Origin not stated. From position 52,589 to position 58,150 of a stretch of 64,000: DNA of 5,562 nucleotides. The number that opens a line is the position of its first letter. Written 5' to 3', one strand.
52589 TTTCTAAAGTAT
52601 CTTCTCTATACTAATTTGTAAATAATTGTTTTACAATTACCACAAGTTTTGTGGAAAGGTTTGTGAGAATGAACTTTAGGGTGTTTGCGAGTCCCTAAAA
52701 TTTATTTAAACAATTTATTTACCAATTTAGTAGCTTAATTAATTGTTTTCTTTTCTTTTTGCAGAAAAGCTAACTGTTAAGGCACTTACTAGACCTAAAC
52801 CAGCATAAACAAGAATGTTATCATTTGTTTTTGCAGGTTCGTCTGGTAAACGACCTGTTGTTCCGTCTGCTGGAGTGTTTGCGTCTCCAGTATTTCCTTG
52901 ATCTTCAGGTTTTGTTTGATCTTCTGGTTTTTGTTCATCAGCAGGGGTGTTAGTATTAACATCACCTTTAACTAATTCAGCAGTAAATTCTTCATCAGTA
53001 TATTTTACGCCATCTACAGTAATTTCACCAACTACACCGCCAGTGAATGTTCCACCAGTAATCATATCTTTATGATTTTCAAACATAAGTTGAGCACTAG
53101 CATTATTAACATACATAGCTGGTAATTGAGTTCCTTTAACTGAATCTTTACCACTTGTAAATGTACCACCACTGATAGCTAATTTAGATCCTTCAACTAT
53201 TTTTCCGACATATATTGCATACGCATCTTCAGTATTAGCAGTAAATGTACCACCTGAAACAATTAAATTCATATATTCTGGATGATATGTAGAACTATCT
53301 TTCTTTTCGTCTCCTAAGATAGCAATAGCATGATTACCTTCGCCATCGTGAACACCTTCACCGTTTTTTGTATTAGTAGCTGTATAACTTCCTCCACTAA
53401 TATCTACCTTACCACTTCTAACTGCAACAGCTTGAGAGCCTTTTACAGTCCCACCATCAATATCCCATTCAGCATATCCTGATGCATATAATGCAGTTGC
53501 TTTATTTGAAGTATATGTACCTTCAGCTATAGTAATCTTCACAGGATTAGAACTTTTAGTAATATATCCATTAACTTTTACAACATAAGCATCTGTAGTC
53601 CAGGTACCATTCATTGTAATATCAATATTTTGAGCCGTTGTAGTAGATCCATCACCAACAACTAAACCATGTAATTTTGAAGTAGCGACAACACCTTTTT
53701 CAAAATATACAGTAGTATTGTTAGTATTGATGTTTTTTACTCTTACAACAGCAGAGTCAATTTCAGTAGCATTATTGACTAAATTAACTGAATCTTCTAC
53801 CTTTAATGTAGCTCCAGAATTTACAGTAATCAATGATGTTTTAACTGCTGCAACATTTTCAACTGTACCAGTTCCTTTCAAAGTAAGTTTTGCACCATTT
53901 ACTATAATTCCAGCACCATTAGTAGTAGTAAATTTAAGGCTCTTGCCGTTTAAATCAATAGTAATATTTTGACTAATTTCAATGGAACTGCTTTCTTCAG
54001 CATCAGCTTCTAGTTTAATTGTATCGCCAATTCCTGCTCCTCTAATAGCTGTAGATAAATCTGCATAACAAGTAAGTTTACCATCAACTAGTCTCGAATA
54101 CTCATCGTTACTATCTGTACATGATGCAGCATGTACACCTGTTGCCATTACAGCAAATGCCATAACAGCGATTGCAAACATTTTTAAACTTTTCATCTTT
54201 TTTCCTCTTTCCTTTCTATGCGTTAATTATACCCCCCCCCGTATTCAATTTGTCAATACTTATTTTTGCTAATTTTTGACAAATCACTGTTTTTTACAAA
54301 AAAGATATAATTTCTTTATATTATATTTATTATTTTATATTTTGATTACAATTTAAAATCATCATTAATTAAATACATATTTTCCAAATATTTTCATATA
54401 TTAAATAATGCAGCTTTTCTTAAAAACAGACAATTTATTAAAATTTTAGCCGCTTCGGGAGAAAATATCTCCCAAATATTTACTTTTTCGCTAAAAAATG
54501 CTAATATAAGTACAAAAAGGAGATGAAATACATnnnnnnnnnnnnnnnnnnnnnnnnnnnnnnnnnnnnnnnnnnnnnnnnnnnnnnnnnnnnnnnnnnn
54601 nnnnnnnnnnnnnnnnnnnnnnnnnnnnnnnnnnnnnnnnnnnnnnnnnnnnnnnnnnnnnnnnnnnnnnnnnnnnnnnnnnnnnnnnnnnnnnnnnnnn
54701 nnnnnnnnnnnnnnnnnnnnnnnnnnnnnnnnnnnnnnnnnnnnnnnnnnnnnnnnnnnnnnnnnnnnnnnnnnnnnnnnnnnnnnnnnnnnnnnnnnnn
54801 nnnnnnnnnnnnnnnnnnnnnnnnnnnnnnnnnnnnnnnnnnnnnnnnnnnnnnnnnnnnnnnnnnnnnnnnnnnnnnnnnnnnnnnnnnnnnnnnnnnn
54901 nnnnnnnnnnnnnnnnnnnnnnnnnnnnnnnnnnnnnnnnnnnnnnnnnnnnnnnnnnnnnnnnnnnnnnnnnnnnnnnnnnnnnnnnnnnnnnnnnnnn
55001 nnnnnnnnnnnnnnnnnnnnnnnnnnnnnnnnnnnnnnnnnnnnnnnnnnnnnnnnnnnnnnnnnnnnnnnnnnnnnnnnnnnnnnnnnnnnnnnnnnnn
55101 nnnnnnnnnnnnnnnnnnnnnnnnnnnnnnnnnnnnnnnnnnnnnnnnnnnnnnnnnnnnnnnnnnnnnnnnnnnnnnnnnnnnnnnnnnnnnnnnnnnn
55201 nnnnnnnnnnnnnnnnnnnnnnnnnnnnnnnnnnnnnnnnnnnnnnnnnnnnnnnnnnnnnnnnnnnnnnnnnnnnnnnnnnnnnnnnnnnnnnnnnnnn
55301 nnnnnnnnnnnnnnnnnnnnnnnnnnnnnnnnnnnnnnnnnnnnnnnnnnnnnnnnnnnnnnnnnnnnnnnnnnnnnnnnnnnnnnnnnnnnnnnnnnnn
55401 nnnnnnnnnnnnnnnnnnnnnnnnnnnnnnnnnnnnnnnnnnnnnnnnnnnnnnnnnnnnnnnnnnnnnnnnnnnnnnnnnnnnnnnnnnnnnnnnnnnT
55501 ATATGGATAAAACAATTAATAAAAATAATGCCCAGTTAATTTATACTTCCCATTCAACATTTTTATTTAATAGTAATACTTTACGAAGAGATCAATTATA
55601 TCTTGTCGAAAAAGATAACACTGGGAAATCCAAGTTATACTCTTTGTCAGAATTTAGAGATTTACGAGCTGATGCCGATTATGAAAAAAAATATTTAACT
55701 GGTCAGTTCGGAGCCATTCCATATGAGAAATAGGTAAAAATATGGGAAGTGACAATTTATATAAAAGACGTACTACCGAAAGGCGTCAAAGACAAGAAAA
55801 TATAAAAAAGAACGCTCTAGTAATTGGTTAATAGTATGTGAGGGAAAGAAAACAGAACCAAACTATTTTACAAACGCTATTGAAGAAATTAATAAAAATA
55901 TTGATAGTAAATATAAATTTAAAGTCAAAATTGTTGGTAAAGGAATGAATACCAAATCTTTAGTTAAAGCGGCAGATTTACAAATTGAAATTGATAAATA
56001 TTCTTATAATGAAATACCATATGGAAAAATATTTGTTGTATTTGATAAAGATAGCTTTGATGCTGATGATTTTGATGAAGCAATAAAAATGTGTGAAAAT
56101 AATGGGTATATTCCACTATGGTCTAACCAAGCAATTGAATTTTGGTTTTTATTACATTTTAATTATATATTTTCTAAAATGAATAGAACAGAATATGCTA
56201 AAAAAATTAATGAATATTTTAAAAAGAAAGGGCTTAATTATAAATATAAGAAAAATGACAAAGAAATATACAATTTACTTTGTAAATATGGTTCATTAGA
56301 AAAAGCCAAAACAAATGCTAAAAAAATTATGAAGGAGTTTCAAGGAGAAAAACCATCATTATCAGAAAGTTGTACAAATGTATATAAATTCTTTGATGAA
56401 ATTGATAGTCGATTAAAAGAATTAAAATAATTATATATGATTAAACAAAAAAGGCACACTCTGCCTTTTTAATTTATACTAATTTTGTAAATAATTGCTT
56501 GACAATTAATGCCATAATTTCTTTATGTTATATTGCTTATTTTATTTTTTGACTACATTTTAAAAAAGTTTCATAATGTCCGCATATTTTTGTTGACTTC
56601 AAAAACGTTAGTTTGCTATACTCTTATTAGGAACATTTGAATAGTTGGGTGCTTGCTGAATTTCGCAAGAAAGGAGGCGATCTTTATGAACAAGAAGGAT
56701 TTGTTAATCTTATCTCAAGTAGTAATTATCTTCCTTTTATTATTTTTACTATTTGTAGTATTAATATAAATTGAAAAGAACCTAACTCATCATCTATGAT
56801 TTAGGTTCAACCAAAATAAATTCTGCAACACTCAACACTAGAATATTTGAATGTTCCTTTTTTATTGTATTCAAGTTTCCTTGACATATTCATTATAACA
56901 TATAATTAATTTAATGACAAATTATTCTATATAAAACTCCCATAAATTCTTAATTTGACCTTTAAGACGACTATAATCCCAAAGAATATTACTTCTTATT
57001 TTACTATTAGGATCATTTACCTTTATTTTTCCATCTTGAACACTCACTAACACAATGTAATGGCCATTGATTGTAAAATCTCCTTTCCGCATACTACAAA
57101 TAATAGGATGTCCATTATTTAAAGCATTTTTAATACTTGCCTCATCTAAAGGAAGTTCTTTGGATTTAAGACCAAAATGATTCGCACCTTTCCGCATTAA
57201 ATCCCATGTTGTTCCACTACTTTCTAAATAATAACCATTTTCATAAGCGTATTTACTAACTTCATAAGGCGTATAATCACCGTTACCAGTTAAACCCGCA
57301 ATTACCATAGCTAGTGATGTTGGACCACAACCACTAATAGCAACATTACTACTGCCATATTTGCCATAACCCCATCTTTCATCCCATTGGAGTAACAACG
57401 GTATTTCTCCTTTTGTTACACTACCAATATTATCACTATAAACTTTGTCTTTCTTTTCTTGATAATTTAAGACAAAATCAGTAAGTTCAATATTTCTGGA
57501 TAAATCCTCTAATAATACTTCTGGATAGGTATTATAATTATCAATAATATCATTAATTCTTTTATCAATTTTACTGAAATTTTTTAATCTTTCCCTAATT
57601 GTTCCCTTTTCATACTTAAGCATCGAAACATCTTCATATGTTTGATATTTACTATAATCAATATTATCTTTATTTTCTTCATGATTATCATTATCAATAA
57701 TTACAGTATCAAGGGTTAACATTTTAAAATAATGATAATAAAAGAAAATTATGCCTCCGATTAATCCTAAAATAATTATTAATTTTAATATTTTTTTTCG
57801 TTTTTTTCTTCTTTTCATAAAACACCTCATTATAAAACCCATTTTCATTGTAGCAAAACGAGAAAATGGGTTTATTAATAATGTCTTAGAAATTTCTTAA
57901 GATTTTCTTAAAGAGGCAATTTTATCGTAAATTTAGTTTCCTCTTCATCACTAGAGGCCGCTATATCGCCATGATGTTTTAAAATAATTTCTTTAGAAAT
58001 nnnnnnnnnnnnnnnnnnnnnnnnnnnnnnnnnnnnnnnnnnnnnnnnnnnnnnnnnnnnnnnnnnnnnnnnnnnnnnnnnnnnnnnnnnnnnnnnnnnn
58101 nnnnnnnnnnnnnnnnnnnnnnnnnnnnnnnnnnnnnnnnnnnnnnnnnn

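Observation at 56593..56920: Candidate type I toxin-antitoxin locus: a 27-aa hydrophobic peptide gene with a convergent small RNA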

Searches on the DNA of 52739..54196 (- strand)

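Call 55: search_rna_families(source=L012, start=1300, end=1900, threshold=evalue, max_evalue=1)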
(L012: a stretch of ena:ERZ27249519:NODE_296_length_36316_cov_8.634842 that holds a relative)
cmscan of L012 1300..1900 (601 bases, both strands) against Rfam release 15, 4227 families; matches with E-value up to 1: 4.
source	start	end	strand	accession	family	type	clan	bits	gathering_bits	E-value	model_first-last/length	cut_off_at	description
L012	1459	1599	-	RF02316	TtnuHACA9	Gene; snRNA; snoRNA; HACA-box;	-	23.6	100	0.18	1-135/135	no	Tetrahymena snoRNA TtnuHACA9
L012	1462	1606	-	RF01816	RsaA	Gene; sRNA;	-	20.6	50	0.51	1-134/134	no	RNA Staph. aureus A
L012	1454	1530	-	RF04195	MIR6217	Gene; miRNA;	-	17.3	110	0.22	1-228/228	no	MIR6217 microRNA precursor family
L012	1433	1470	+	RF01100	PK-BYV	Cis-reg;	-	17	50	0.61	1-40/40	no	3'-terminal pseudoknot in BYV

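Call 81: search_rna_families(sources=[L001, L002, L005, L006, L007, L010, L017], threshold=evalue, max_evalue=1)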
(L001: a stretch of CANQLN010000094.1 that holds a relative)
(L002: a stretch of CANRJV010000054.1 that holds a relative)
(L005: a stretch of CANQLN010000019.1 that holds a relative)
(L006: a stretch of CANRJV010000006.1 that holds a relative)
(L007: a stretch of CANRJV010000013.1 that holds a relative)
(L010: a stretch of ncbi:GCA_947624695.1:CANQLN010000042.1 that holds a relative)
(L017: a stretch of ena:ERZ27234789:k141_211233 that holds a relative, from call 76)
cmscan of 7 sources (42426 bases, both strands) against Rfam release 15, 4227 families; matches with E-value up to 1: 0.
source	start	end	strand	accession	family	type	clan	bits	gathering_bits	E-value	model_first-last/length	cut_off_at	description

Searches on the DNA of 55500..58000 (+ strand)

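Call 4: search_rna_families(source=window, start=55500, end=58000, threshold=evalue, max_evalue=10, show_alignments=3)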
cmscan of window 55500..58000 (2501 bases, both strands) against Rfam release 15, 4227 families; matches with E-value up to 10: 5.
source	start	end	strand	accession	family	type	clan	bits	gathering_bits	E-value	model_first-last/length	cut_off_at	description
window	57825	57881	-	RF03589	mir-5583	Gene; miRNA;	-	30.2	80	0.02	1-59/59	no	mir-5583 microRNA precursor family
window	57827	57883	+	RF03589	mir-5583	Gene; miRNA;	-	23.8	80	0.66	1-59/59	no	mir-5583 microRNA precursor family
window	56447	56508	-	RF02057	STnc40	Gene; sRNA;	-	23.2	45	0.56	1-70/70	no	Salmonella enterica sRNA STnc40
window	56405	56471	+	RF02057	STnc40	Gene; sRNA;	-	18.1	45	8.7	1-70/70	no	Salmonella enterica sRNA STnc40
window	56060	56092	-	RF00202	snoR66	Gene; snRNA; snoRNA; CD-box;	-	17.1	43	4.8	31-63/76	no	Small nucleolar RNA R66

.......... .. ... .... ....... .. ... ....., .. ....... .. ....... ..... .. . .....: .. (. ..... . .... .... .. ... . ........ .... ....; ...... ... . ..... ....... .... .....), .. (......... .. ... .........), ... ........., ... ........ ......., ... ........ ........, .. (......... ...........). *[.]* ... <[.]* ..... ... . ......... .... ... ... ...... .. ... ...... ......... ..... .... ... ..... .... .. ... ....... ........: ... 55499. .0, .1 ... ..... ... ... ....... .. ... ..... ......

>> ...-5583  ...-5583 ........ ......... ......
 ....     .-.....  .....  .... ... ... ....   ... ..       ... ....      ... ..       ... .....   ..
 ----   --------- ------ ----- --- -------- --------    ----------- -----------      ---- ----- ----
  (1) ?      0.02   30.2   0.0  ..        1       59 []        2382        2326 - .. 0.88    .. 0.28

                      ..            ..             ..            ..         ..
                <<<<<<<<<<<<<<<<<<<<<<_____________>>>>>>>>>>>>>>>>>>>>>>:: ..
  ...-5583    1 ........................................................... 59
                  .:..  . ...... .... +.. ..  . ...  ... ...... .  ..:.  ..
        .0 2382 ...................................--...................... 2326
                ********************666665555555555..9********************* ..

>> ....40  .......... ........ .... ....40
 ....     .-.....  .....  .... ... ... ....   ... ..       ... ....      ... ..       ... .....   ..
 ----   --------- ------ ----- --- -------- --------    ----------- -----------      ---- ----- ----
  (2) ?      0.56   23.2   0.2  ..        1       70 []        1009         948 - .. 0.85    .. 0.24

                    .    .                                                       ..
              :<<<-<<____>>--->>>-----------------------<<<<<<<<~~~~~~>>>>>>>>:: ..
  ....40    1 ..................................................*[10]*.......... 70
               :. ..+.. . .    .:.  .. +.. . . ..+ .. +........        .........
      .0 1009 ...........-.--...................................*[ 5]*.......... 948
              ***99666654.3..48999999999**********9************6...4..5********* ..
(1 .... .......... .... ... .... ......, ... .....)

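Call 10: search_dna_similar(query=window:56560-56930:+, collection=plasmids, mode=distant, max_evalue=0.01)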
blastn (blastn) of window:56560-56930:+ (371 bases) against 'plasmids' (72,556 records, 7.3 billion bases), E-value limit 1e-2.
No match.

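Call 11: search_dna_similar(query=window:56560-56930:+, collection=phages, mode=distant, max_evalue=0.01)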
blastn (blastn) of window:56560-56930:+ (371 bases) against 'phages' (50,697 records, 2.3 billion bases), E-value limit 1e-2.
Records with a match: 5; places in all: 5; records where one place covers at least 80% of the query: 0.
Best place of each record, by identity: 90-95% 1; 60-80% 4.
By first word of the organism name: Clostridium 4; phage 1.
By host as written in the record: Clostridium_AQ innocuum DA664 4; - 1.
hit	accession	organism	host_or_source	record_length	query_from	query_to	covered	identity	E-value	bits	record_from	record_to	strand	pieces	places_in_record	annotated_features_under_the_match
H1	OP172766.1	Clostridium phage CI644P1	Clostridium_AQ innocuum DA664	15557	291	361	19%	76.0%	9e-3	46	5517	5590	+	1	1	hypothetical protein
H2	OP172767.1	Clostridium phage CI644P2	Clostridium_AQ innocuum DA664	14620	291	361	19%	76.0%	9e-3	46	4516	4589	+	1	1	hypothetical protein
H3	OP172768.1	Clostridium phage CI644P3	Clostridium_AQ innocuum DA664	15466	291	361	19%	76.0%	9e-3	46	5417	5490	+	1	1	hypothetical protein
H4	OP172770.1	Clostridium phage CI644P5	Clostridium_AQ innocuum DA664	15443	291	361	19%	76.0%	9e-3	46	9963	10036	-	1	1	hypothetical protein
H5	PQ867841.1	phage T4S1-k141_502596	Crassostrea hongkongensis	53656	176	211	10%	91.7%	2e-3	49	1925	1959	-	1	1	none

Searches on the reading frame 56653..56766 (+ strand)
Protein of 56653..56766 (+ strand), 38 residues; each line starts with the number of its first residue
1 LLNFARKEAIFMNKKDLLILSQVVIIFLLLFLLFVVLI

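Call 15: find_encoding_contigs(protein=window:56653-56766:+, flank=3000, max_places=8)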
Protein seq(38 aa) (38 aa): no gene with exactly this product is on record in the collection.

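Call 74: search_protein_representatives(protein=window:56653-56766:+)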
Query: 38 residues. Proteins with E-value up to 0.001 (for the whole library): 1; up to 1e-10: 0; up to 1e-30: 0. The best 1 are listed.
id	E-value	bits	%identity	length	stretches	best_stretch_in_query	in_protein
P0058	4.4e-05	38.2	76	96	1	5-38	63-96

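Call 76: find_encoding_contigs(protein=P0058, flank=5000, max_places=4)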
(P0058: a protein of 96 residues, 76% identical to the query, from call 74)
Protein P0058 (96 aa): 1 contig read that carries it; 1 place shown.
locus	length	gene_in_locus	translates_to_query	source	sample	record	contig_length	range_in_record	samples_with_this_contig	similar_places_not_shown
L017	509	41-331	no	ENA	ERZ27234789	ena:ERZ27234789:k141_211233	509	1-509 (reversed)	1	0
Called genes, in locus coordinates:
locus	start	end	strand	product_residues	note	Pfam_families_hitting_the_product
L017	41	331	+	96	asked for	-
